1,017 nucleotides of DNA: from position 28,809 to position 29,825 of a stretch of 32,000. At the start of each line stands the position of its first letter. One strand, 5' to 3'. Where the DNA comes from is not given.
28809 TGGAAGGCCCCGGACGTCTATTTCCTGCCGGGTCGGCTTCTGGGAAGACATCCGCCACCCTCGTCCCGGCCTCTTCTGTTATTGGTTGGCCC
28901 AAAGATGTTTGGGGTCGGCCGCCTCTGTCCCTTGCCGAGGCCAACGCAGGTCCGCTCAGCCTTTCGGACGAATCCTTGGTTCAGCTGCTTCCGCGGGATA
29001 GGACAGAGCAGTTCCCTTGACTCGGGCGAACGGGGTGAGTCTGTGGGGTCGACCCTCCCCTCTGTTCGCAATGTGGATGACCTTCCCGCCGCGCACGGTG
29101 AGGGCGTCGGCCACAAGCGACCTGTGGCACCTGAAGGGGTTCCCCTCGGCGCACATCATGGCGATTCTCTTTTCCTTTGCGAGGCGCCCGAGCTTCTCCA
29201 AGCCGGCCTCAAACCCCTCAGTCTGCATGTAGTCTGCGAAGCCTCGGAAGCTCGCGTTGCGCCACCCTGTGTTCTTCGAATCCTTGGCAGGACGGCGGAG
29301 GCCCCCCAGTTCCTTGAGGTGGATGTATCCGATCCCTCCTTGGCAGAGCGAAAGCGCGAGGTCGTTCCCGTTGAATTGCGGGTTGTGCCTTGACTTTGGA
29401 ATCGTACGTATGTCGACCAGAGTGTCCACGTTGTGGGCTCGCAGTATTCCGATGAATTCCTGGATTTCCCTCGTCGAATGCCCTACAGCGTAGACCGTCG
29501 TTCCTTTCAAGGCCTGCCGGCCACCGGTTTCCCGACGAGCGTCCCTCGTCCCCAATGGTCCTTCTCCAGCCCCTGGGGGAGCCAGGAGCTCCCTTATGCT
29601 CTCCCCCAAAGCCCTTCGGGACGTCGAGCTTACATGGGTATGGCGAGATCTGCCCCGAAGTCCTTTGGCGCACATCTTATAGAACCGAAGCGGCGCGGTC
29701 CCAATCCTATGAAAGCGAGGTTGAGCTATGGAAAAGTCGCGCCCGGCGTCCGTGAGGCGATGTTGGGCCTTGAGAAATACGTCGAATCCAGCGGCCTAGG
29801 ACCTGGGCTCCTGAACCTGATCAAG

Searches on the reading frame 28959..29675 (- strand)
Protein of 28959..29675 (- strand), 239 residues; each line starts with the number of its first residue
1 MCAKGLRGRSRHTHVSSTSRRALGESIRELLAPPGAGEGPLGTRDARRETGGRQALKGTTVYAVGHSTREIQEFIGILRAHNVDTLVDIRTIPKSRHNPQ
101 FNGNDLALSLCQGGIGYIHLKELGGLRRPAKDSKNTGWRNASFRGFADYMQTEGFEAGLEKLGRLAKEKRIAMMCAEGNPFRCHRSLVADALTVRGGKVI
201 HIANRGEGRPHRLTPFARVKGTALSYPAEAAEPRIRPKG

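Call 49: search_protein_families(library=pfam, proteins=[window:28959-29675:-], max_evalue=0.001)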
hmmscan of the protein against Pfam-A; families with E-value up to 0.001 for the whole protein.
window:28959-29675:- (239 aa): 2 families
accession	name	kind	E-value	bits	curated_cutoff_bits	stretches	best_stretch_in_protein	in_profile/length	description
PF04343.18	DUF488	-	9.5e-32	110.6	22.2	1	71-192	2-121/121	Domain of unknown function DUF488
PF22751.1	DUF488-N3a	-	5.9e-06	27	27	1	133-194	54-116/118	Active DUF488-N3 subclade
